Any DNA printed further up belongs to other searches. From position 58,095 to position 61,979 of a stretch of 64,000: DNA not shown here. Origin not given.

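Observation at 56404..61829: parB without parA; a divergent ParA/MinD-like domain is fused to a ~900-aa unknown region two genes downstream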

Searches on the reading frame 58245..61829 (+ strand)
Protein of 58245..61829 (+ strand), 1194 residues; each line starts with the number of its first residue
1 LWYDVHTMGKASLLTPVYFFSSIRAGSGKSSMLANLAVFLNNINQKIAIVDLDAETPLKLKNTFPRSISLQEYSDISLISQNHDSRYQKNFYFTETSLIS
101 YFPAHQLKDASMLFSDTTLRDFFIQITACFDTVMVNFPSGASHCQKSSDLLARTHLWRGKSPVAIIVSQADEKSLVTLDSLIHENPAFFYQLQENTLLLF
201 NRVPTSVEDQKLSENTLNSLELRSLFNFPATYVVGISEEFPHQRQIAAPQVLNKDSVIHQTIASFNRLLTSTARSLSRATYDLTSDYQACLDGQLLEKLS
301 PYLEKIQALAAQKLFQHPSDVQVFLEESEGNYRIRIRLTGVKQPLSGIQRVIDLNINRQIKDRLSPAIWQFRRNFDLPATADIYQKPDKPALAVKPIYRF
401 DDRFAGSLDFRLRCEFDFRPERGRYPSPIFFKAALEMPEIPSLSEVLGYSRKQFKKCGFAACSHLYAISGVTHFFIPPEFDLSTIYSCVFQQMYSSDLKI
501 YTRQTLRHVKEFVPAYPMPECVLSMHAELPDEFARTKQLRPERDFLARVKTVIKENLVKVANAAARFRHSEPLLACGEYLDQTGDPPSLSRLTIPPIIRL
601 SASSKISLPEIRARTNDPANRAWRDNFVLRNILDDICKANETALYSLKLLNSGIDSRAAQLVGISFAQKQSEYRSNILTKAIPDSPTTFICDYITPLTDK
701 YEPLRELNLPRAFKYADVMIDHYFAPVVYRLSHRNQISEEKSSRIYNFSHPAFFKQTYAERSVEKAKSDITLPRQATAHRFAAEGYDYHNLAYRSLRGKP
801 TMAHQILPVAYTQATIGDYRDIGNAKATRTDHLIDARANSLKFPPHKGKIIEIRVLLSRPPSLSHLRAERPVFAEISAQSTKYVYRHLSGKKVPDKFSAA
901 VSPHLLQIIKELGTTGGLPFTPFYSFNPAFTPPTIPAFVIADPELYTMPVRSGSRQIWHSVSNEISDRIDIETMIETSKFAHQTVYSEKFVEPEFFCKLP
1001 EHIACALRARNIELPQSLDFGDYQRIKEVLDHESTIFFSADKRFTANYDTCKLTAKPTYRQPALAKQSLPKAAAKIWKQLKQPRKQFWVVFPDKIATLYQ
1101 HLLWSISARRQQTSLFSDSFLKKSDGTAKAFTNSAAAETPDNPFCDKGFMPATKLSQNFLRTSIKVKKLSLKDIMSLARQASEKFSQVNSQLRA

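Call 3: search_protein_families(library=pfam, proteins=[window:58245-61829:+], max_evalue=0.1)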
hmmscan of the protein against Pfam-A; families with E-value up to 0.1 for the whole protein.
window:58245-61829:+ (1194 aa): 4 families
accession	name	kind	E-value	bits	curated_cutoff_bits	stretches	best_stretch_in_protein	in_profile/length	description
PF01656.29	CbiA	-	0.00076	19.9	25.4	1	22-60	5-43/125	CobQ/CobB/MinD/ParA nucleotide binding domain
PF06564.18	CBP_BcsQ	-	0.0051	16.8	21.3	1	21-65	7-51/234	Cellulose biosynthesis protein BcsQ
PF10609.15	ParA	-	0.015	15.1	27.1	1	20-54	8-42/246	NUBPL iron-transfer P-loop NTPase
PF13614.12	AAA_31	-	0.035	14.5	27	1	23-60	9-46/177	AAA domain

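Call 4: search_protein_families(library=ncbifam, proteins=[window:58245-61829:+], max_evalue=0.1)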
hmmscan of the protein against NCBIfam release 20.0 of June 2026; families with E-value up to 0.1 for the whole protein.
window:58245-61829:+ (1194 aa): 3 families
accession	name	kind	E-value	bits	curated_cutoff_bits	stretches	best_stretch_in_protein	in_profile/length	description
NF047398.1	AAA_KGGVGR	domain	0.00024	21.5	90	1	16-85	3-71/190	KGGVGR-motif variant AAA ATPase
TIGR03371.1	cellulose_yhjQ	equivalog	0.0014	18.2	157.85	1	21-61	7-47/246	cellulose biosynthesis protein BcsQ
NF041136.1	MrpORP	equivalog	0.022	14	450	1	22-57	12-47/365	iron-sulfur cluster carrier protein MrpORP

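Call 5: find_homologous_proteins(query=window:58245-61829:+, max_evalue=0.001)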
Query window:58245-61829:+ (1194 aa): 44 proteins with E <= 0.001 among 8000 candidates.
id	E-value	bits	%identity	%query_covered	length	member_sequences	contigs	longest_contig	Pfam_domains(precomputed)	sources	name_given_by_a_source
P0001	0.0e+0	2691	100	99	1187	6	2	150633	-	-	-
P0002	0.0e+0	1908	73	97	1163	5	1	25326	-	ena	-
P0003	0.0e+0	1487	58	99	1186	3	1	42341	PF01656.30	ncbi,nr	ncbi:MAG: ParA family protein [Candidatus Riflebacteria bacterium]|nr:ParA family protein [Candidatu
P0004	0.0e+0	1457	58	100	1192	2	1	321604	PF01656.30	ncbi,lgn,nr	ncbi:MAG: hypothetical protein GQF41_3112 [Candidatus Rifleibacterium amylolyticum]|nr:MAG: hypothet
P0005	0.0e+0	1398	56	99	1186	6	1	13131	-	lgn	-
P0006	0.0e+0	1314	53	100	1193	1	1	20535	PF01656.30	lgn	-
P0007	0.0e+0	1308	53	98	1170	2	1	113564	-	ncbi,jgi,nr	ncbi:MAG: hypothetical protein CVV42_08315 [Candidatus Riflebacteria bacterium HGW-Riflebacteria-2]|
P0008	1.1e-202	694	53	45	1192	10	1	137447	-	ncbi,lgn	-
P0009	1.3e-202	694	36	100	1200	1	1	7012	-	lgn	-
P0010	3.0e-201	689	35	99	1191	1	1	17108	-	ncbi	-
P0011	4.7e-201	689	35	99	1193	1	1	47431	-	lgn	-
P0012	1.1e-199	684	35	99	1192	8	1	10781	-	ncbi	-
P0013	3.0e-199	683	35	99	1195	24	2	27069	-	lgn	-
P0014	3.3e-198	679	35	99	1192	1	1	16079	-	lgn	-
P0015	3.3e-197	676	35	99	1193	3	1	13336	-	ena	-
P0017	3.6e-193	663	34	99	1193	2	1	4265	PF01656.30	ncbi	-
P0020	4.3e-189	649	34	99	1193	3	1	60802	PF01656.30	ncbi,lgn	-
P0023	8.1e-178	612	49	45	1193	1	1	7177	-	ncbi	-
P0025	4.8e-169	583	32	99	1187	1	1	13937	PF01656.30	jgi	-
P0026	1.8e-164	568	32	99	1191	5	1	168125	PF01656.30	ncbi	-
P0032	1.7e-143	498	31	99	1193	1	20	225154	-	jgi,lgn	jgi:MinD-like ATPase involved in chromosome partitioning or flagellar assembly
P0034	9.0e-140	486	42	50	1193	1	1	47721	-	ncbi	ncbi:MAG: hypothetical protein ACQETH_03065 [Candidatus Rifleibacteriota bacterium]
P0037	1.9e-127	445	43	44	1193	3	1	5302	-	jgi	jgi:MinD-like ATPase involved in chromosome partitioning or flagellar assembly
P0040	8.7e-109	383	39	45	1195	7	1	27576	PF01656.30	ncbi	-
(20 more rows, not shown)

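Call 10: find_encoding_contigs(protein=P0004, flank=10000, max_places=2)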
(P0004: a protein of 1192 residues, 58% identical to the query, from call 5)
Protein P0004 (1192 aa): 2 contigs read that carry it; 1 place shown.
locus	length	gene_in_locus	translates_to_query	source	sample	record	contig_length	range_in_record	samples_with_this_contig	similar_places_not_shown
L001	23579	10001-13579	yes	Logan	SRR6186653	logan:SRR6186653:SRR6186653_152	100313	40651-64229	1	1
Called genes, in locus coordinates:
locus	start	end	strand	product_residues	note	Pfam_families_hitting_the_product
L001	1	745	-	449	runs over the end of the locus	PF00675:Peptidase_M16, PF05193:Peptidase_M16_C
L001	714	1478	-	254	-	PF04079:SMC_ScpB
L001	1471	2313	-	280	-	PF02616:SMC_ScpA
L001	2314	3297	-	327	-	PF00579:tRNA-synt_1b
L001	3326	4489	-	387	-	PF13428:TPR_14 (faint), PF12895:ANAPC3 (faint), PF13174:TPR_6 (faint), PF07719:TPR_2 (weak), PF13414:TPR_11, PF14559:TPR_19 (weak), PF00515:TPR_1 (weak), PF07719:TPR_2 (weak), +5 more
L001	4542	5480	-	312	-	-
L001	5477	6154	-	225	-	PF13487:HD_5, PF01966:HD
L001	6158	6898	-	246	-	-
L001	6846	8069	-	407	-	PF24575:TPR_Slam (faint), PF00515:TPR_1 (faint), PF07719:TPR_2 (faint), PF13181:TPR_8 (faint), PF13424:TPR_12 (faint), PF13428:TPR_14 (faint), PF13432:TPR_16 (weak), PF13174:TPR_6 (weak), +5 more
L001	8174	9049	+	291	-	PF02195:ParB_N, PF17762:HTH_ParB, PF23552:ParB_C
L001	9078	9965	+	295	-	PF00753:Lactamase_B (weak), PF23023:Anti-Pycsar_Apyc1 (weak), PF12706:Lactamase_B_2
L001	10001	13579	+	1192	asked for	PF01656:CbiA (weak)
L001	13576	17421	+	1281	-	-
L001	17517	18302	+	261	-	PF00481:PP2C, PF13672:PP2C_2, PF07228:SpoIIE (faint)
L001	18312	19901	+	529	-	PF24161:CCDC39 (weak)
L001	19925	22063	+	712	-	-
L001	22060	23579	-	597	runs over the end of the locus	PF00128:Alpha-amylase, PF00686:CBM_20 (weak)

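Call 11: find_encoding_contigs(protein=P0032, flank=10000, max_places=1)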
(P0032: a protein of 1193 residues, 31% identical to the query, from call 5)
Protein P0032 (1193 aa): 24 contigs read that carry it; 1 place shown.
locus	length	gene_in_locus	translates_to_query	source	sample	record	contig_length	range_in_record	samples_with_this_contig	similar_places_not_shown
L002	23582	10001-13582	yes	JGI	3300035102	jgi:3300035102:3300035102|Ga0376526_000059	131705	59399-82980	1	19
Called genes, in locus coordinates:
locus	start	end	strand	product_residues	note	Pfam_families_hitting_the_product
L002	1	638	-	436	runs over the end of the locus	PF00675:Peptidase_M16, PF05193:Peptidase_M16_C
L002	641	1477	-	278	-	PF04079:SMC_ScpB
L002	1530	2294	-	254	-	PF02616:SMC_ScpA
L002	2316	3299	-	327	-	PF00579:tRNA-synt_1b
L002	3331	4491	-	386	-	PF21033:RMD1-3 (faint), PF13181:TPR_8 (faint), PF12895:ANAPC3 (faint), PF23914:TPR_CcmH_CycH (faint), PF25063:ARM_TT21_C (faint), PF13424:TPR_12 (faint), PF00515:TPR_1 (weak), PF07719:TPR_2, +6 more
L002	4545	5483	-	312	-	-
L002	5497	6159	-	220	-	PF13487:HD_5, PF01966:HD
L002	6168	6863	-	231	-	-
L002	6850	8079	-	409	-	PF14559:TPR_19 (faint), PF07719:TPR_2 (faint), PF13181:TPR_8 (faint), PF13428:TPR_14 (faint), PF13432:TPR_16 (faint), PF00515:TPR_1 (faint), PF13525:YfiO (weak), PF13174:TPR_6 (weak), +4 more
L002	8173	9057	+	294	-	PF02195:ParB_N, PF17762:HTH_ParB, PF23552:ParB_C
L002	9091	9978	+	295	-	PF00753:Lactamase_B (faint), PF23023:Anti-Pycsar_Apyc1 (faint), PF12706:Lactamase_B_2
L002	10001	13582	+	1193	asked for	-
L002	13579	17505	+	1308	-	-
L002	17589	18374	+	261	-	PF13672:PP2C_2, PF00481:PP2C (weak), PF07228:SpoIIE (weak)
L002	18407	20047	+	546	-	PF10473:CENP-F_leu_zip (faint), PF24161:CCDC39 (weak), PF23649:FKBP15 (weak)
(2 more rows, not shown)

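Call 12: find_encoding_contigs(protein=P0040, flank=10000, max_places=1)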
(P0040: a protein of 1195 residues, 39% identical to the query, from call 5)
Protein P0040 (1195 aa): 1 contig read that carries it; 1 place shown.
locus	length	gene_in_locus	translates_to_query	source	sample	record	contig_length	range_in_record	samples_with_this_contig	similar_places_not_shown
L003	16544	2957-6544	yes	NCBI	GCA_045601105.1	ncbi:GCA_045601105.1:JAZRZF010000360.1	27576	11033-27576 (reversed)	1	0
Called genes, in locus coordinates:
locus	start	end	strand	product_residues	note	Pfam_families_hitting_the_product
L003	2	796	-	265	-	?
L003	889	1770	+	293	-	PF02195:ParB_N, PF17762:HTH_ParB, PF23552:ParB_C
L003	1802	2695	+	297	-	PF12706:Lactamase_B_2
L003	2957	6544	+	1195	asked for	PF01656:CbiA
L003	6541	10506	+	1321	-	-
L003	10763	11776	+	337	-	PF13240:Zn_Ribbon_1 (weak), PF13248:Zn_ribbon_3 (weak)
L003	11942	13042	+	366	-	PF12773:DZR (faint), PF13240:Zn_Ribbon_1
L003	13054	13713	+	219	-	PF00293:NUDIX (weak)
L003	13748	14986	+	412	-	PF00817:IMS, PF11798:IMS_HHH (weak), PF21999:IMS_HHH_1, PF11799:IMS_C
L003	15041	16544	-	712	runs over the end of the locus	-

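Call 13: find_encoding_contigs(protein=P0026, flank=10000, max_places=1)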
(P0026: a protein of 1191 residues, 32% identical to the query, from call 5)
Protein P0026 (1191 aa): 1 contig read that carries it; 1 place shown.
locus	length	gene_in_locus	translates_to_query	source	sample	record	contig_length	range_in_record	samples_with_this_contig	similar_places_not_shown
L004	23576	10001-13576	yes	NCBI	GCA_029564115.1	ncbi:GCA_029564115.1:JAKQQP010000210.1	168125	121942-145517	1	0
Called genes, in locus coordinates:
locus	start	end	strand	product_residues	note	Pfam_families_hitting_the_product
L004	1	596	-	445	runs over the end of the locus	PF00675:Peptidase_M16, PF05193:Peptidase_M16_C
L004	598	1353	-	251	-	PF04079:SMC_ScpB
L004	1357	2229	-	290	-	PF02616:SMC_ScpA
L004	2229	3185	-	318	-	PF00579:tRNA-synt_1b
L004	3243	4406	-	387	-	PF13428:TPR_14 (faint), PF13181:TPR_8 (faint), PF13424:TPR_12 (faint), PF13432:TPR_16 (faint), PF00515:TPR_1 (weak), PF13414:TPR_11, PF00515:TPR_1 (weak), PF07719:TPR_2 (weak), +2 more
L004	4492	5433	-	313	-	-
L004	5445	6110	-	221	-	PF13487:HD_5, PF01966:HD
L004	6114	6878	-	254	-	-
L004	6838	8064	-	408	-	PF13371:TPR_9 (faint), PF00515:TPR_1 (faint), PF07719:TPR_2 (faint), PF13176:TPR_7 (faint), PF13181:TPR_8 (faint), PF13424:TPR_12 (faint), PF13428:TPR_14 (faint), PF13174:TPR_6 (weak), +4 more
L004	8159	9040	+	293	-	PF02195:ParB_N, PF17762:HTH_ParB, PF23552:ParB_C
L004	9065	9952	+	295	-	PF00753:Lactamase_B (weak), PF12706:Lactamase_B_2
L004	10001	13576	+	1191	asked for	PF01656:CbiA (weak)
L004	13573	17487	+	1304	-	-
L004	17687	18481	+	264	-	PF00481:PP2C, PF13672:PP2C_2, PF07228:SpoIIE (faint)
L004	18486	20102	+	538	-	PF19220:Rod_CreS (weak)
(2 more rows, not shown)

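Call 18: search_solved_structures(query=A1, max_evalue=1, show_alignments=3)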
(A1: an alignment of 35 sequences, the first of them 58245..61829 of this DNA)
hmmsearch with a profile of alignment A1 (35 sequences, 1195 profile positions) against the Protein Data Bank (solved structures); distinct sequences matched with E-value up to 1: 11.
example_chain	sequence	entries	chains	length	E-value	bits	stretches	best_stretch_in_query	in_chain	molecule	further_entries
1hyq_A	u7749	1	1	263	0.082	14.4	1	15-47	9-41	CELL DIVISION INHIBITOR (MIND-1)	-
1wcv_1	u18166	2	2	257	0.22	13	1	17-47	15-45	SEGREGATION PROTEIN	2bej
4jlv_A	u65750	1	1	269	0.24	12.9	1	14-51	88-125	C-terminal fragment of Membrane protein CapA1, Putative uncharacterized protein capB1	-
9q9e_A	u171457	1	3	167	0.32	12.5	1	1080-1161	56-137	Transcription factor ETV6,Small ubiquitin-related modifier 1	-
3bfv_A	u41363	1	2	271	0.47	11.9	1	17-51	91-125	Membrane protein CapA1, Protein tyrosine kinase,Protein tyrosine kinase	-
4jmp_A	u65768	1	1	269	0.47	11.9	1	17-51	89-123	C-terminal fragment of CapA, Protein tyrosine kinase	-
3kb1_A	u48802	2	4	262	0.55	11.7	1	17-50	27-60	Nucleotide-binding protein | Iron-sulfur cluster carrier protein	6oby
7uw9_G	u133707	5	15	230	0.57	11.6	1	568-714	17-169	V-type proton ATPase subunit E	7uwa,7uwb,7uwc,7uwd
1ion_A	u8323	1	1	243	0.61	11.5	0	16-46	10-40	PROBABLE CELL DIVISION INHIBITOR MIND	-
1g3q_A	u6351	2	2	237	0.78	11.2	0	17-46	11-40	CELL DIVISION INHIBITOR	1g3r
2ph1_A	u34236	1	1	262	0.92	10.9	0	17-50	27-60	Nucleotide-binding protein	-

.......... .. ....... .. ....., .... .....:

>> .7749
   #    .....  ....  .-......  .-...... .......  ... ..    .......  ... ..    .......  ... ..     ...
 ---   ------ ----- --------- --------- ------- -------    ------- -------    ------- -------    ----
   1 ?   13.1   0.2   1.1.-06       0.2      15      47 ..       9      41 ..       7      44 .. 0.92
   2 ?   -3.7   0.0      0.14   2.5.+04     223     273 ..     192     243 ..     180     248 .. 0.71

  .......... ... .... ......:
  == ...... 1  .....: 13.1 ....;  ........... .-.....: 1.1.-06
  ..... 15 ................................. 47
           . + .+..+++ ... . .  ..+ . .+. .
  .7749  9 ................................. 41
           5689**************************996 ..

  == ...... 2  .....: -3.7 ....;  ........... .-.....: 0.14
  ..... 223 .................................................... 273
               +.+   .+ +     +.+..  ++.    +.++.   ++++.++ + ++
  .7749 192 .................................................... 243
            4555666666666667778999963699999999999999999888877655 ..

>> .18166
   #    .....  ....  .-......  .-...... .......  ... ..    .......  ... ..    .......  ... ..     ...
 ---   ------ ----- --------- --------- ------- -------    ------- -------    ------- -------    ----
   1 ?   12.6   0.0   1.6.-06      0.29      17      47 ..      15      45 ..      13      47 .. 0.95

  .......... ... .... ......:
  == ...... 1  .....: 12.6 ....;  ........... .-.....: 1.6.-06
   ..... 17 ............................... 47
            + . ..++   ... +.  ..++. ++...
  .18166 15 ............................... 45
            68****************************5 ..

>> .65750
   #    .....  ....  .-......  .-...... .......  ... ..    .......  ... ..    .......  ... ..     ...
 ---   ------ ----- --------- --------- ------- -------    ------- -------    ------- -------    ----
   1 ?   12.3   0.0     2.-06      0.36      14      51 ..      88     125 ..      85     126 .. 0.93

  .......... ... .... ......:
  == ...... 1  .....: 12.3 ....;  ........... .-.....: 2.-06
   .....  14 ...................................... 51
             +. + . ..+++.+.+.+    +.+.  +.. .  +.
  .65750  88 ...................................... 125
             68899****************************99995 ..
